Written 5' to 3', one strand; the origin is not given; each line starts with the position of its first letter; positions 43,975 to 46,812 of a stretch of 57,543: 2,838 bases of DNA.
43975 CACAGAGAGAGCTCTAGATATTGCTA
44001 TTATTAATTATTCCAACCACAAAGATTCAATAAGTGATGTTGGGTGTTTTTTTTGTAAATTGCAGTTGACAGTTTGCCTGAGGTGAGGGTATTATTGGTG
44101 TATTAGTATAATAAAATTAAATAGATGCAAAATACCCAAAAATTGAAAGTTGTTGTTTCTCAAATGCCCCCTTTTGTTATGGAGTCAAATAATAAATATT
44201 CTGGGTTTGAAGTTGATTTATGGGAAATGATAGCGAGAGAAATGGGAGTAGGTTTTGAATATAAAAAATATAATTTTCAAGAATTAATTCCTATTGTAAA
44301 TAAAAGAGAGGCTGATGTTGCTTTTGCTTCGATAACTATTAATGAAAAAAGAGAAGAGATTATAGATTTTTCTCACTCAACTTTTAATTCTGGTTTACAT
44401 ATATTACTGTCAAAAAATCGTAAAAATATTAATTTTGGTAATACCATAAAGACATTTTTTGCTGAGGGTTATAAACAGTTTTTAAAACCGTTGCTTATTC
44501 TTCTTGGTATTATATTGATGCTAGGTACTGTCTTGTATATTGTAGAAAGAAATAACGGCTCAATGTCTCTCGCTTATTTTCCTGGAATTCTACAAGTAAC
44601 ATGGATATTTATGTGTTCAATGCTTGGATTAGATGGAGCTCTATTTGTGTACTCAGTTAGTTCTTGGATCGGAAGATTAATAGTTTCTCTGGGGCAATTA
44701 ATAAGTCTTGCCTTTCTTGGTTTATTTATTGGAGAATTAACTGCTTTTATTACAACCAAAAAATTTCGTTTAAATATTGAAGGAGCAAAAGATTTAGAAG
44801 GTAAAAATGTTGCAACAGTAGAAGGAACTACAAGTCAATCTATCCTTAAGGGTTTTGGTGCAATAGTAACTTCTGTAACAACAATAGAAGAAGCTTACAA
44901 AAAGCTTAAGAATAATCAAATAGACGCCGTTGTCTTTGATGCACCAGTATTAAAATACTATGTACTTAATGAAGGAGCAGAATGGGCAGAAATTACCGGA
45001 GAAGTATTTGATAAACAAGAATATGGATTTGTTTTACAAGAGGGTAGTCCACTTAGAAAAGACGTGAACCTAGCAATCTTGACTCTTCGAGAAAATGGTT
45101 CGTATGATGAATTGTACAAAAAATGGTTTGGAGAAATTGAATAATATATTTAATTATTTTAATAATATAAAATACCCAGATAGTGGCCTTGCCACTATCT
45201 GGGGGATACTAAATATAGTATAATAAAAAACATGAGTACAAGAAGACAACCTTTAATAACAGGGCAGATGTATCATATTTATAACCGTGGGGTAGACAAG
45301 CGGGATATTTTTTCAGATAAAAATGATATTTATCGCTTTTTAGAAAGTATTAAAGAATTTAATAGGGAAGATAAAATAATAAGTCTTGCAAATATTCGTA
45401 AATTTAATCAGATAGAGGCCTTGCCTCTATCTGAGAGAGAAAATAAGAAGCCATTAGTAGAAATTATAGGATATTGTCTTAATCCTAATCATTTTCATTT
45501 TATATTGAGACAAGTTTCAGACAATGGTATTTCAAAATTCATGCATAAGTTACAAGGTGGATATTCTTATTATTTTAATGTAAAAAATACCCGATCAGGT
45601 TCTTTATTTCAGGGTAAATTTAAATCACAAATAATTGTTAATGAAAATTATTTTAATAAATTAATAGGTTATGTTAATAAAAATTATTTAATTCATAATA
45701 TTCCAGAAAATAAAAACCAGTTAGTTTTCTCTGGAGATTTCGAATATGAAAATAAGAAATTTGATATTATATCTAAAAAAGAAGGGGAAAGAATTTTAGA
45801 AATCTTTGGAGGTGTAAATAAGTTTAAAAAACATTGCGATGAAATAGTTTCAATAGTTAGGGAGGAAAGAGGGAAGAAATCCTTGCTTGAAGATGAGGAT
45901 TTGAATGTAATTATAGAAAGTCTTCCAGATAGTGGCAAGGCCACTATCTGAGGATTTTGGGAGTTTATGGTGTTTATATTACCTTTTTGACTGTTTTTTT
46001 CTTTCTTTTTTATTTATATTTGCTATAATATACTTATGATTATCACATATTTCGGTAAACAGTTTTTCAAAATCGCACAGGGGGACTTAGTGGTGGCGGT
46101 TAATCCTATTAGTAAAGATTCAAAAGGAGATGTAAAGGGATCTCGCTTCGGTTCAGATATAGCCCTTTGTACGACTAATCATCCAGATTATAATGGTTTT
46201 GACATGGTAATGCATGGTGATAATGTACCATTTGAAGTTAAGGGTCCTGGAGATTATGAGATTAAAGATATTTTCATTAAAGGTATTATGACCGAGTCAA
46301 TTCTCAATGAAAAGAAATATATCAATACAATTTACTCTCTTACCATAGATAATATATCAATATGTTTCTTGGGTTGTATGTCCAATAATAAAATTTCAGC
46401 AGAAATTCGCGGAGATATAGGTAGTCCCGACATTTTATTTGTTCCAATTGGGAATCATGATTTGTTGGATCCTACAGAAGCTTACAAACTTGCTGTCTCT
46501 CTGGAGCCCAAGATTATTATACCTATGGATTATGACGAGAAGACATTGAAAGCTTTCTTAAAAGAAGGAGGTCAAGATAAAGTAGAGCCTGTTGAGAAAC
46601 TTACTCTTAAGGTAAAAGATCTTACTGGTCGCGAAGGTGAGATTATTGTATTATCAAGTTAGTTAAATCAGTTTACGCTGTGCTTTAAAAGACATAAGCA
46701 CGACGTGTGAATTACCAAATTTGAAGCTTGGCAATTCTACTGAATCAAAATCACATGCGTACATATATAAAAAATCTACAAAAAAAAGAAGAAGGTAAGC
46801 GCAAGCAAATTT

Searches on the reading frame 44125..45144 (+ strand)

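Call 6: search_protein_families(library=pfam, proteins=[window:44125-45144:+])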
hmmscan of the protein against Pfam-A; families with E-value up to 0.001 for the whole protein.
window:44125-45144:+ (339 aa): 3 families
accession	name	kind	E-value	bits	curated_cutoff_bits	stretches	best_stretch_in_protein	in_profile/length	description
PF00497.25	SBP_bac_3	-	1.4e-31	109.4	26.4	1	8-337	2-132/132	Bacterial extracellular solute-binding proteins, family 3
PF10613.14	Lig_chan-Glu_bd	-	1.1e-12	48.5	30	1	6-98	2-114/115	Ligated ion channel L-glutamate- and glycine-binding site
PF00060.32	Lig_chan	-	1.1e-06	29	30.8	1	128-228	10-113/146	Ligand-gated ion channel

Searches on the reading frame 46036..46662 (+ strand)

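Call 6: search_protein_families(library=pfam, proteins=[window:46036-46662:+])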
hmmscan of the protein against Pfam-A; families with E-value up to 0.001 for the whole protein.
window:46036-46662:+ (208 aa): 1 family
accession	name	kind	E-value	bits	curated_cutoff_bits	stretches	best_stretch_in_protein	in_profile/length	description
PF13483.12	Lactamase_B_3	-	1.6e-20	74.1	24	1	3-164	2-159/160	Beta-lactamase superfamily domain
